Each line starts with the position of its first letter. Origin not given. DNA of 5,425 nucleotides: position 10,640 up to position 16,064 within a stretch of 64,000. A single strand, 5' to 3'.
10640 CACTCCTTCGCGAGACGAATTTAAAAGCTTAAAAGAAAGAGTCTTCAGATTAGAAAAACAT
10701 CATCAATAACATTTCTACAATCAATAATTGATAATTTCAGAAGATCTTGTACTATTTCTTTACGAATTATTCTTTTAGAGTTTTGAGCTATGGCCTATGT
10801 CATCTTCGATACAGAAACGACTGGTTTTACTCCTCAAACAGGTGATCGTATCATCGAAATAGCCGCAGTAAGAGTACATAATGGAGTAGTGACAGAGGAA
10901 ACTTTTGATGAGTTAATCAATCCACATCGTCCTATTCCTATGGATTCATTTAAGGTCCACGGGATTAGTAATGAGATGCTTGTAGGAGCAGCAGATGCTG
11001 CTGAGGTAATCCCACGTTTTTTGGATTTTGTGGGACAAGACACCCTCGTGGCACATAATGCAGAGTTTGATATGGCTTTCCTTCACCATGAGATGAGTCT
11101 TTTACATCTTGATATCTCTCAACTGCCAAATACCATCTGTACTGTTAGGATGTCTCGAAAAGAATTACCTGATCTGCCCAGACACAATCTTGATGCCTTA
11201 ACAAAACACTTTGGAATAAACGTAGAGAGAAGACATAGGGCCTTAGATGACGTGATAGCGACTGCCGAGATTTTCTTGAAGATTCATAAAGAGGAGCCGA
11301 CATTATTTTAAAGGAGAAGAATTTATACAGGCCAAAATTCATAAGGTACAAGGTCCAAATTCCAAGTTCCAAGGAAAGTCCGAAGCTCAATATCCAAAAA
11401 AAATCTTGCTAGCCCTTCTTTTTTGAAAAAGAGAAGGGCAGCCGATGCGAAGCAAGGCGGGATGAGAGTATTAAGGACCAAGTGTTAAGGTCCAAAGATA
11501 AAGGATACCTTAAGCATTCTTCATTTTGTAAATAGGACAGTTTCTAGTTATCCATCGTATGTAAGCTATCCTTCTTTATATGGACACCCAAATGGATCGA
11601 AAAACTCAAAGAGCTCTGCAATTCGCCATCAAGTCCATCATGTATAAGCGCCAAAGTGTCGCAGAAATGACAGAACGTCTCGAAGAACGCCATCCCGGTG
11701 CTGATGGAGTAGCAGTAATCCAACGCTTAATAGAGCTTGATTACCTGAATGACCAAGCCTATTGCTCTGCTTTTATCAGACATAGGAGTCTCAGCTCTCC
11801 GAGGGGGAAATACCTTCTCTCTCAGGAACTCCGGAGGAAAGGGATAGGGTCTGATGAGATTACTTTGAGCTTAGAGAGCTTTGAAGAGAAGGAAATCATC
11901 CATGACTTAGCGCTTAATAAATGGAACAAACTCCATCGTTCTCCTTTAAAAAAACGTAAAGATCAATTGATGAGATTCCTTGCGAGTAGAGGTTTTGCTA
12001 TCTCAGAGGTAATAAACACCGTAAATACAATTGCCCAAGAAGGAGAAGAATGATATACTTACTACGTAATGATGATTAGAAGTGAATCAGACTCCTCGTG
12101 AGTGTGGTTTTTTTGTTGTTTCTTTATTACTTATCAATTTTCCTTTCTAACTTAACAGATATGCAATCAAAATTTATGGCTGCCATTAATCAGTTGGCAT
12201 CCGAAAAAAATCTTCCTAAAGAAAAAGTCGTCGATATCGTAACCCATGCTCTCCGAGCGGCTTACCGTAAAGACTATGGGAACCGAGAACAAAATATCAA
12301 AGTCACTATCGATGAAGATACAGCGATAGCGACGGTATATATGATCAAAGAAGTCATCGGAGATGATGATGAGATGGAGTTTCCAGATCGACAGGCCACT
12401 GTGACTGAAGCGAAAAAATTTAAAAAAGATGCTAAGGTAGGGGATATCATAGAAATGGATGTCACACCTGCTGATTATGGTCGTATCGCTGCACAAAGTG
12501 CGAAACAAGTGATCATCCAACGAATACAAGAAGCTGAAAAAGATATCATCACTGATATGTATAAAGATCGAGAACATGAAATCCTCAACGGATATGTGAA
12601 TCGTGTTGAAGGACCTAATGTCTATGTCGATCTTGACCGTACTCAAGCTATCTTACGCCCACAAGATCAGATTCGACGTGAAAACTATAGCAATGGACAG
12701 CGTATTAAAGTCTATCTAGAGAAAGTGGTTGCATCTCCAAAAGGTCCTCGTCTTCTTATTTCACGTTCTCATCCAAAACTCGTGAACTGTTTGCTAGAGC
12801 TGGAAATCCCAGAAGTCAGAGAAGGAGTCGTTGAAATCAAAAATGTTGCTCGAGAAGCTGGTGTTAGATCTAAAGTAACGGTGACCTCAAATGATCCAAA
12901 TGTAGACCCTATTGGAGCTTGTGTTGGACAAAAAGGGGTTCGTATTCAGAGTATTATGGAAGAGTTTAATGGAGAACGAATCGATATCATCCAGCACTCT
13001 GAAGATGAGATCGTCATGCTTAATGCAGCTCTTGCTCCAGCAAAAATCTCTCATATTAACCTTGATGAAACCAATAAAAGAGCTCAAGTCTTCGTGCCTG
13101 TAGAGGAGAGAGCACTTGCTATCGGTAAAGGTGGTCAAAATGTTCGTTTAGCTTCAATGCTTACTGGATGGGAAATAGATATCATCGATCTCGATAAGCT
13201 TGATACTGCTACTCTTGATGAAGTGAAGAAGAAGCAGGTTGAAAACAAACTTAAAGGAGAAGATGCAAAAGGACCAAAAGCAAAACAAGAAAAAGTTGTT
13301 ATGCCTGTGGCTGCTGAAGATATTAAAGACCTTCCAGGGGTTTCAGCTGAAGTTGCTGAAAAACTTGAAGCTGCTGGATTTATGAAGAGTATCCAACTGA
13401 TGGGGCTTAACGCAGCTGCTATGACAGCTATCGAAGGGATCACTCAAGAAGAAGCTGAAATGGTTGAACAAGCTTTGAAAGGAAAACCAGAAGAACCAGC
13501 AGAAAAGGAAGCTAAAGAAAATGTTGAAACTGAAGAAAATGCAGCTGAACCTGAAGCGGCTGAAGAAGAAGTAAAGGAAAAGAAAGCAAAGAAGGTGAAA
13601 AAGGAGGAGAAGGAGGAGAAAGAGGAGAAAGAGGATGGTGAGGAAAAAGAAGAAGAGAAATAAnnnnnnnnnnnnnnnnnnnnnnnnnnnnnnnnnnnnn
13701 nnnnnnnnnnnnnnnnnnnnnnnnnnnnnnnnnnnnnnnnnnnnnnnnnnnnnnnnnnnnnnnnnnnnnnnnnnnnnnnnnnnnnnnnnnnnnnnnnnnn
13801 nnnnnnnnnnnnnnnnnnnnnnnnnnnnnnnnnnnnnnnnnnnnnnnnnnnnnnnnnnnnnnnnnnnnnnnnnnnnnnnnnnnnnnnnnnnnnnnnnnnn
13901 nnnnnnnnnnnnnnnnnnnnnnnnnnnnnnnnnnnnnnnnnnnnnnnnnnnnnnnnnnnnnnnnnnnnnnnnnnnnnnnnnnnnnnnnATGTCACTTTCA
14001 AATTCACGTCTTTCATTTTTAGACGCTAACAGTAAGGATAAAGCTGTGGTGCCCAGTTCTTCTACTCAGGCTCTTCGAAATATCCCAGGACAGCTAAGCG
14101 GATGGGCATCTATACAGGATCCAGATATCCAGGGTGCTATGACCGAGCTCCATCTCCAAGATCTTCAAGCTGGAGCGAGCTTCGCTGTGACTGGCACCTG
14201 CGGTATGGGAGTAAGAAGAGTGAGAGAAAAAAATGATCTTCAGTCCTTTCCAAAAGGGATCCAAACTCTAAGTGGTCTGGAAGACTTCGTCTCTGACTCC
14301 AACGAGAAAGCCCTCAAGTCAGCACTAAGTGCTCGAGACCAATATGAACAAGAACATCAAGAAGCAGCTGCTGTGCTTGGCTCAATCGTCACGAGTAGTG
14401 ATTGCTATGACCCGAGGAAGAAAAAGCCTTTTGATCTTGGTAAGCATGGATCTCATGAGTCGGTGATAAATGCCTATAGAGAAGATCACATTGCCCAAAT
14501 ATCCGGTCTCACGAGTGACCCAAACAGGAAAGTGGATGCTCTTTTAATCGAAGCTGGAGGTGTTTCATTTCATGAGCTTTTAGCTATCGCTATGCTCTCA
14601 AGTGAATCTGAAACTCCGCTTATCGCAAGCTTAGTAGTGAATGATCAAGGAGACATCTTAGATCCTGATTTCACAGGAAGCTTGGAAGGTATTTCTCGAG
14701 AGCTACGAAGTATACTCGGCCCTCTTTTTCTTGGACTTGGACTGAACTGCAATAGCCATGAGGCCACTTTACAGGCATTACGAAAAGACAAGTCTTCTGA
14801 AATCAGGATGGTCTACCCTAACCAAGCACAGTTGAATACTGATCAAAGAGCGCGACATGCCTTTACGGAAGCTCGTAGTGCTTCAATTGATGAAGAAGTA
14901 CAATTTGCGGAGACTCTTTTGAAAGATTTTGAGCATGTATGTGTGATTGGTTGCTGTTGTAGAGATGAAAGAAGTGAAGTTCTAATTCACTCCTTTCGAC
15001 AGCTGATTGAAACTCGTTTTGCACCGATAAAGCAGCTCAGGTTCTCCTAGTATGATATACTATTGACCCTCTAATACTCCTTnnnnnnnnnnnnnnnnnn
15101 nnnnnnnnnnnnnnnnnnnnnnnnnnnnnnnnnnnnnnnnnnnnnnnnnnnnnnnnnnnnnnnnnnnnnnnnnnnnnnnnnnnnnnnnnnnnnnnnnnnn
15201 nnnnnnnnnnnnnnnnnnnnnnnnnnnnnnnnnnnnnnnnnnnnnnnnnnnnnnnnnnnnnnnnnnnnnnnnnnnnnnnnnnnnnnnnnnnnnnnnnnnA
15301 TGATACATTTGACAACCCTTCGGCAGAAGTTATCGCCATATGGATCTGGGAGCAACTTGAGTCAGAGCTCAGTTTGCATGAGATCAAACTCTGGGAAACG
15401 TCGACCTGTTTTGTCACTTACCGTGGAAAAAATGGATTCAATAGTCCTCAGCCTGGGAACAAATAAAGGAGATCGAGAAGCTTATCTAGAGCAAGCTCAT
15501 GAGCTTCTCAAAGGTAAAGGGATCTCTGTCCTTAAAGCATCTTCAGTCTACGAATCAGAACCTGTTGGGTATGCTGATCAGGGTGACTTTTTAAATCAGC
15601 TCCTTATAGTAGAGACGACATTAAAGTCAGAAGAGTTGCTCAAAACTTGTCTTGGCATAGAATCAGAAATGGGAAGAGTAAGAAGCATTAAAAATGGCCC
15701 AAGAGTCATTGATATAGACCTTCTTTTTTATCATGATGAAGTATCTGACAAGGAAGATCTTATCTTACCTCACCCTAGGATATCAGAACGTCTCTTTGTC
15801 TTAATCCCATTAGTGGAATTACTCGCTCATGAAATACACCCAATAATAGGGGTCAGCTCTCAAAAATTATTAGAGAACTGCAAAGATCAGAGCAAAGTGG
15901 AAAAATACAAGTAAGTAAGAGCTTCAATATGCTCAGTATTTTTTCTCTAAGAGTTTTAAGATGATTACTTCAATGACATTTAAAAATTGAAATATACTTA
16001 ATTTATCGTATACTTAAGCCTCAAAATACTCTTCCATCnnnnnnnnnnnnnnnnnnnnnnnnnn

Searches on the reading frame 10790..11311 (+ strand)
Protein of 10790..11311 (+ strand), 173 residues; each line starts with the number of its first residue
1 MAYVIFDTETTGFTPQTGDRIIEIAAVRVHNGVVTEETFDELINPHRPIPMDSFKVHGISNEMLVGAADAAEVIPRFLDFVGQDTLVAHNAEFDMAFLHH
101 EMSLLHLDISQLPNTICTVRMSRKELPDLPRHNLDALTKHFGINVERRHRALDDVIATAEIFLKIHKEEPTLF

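Call 79: search_protein_families(library=pfam, proteins=[window:10790-11311:+], max_evalue=0.00001)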
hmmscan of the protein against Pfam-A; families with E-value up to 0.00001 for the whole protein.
window:10790-11311:+ (173 aa): 3 families
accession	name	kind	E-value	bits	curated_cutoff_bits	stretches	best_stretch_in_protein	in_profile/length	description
PF00929.31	RNase_T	-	2.5e-42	145.6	24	1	4-162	1-164/164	Exonuclease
PF16473.11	Rv2179c-like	-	1.9e-06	28.1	27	0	4-164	3-175/177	3'-5' exoribonuclease Rv2179c-like domain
PF01612.26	DNA_pol_A_exo1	-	2.5e-06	27.8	23.6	0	85-141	78-127/173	3'-5' exonuclease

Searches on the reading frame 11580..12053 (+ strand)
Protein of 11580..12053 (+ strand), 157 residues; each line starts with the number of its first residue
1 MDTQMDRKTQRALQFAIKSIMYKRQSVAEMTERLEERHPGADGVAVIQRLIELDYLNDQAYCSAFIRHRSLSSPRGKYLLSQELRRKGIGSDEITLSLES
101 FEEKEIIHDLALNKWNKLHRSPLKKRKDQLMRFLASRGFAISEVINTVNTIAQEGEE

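Call 79: search_protein_families(library=pfam, proteins=[window:11580-12053:+], max_evalue=0.00001)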
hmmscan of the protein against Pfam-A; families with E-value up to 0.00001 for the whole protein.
window:11580-12053:+ (157 aa): 2 families
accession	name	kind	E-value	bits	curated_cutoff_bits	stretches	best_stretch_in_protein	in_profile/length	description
PF02631.22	RecX_HTH2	-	1.1e-09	38.7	26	1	57-95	1-39/42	RecX, second three-helix domain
PF21981.2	RecX_HTH3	-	6.6e-07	29.8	26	1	102-142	1-42/48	RecX, third three-helix domain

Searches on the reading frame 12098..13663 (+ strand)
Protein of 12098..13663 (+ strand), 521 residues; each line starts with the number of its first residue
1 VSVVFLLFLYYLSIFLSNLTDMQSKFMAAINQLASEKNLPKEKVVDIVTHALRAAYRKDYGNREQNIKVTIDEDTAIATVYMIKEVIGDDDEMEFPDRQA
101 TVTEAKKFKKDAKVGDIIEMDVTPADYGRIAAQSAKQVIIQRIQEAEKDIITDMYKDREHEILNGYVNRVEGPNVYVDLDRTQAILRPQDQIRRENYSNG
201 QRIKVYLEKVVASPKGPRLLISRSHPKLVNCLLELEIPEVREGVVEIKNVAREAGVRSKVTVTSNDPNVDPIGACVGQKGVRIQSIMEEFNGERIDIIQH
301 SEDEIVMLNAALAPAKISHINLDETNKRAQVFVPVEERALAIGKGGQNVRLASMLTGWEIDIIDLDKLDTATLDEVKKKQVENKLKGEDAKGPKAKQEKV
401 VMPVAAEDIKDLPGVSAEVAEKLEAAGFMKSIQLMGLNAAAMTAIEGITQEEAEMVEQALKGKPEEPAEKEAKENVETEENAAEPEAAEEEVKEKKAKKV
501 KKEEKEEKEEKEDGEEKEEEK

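Call 79: search_protein_families(library=pfam, proteins=[window:12098-13663:+], max_evalue=0.00001)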
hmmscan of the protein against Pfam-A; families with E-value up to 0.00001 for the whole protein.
window:12098-13663:+ (521 aa): 4 families
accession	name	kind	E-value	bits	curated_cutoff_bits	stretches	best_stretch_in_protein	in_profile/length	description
PF08529.16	NusA_N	-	7.7e-34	116.9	23.8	1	26-149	2-119/119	NusA N-terminal domain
PF13184.12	KH_5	-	1.3e-22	80.1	27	1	254-321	1-68/69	NusA-like KH domain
PF00013.35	KH_1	-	1.9e-07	31.2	21.5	0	272-306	11-48/66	KH domain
PF23095.1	KH_NusA_C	-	2e-07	31.4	34.2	1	335-365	7-37/59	Transcription termination/antitermination protein NusA, KH domain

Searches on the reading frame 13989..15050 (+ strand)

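Call 79: search_protein_families(library=pfam, proteins=[window:13989-15050:+], max_evalue=0.00001)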
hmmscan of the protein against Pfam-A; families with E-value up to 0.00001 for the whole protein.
window:13989-15050:+ (353 aa): 1 family
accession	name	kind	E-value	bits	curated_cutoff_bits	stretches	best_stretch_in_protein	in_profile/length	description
PF02574.22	S-methyl_trans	-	8e-15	55.9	22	1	44-325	30-270/283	Homocysteine S-methyltransferase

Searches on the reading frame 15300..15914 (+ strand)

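Call 80: search_protein_families(library=pfam, proteins=[window:15300-15914:+], max_evalue=0.00001)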
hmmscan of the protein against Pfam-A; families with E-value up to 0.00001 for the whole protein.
window:15300-15914:+ (204 aa): 1 family
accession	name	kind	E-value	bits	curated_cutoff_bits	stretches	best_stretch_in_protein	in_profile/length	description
PF01288.25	HPPK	-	3.8e-37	127.7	25.7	1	49-174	1-114/116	7,8-dihydro-6-hydroxymethylpterin-pyrophosphokinase (HPPK)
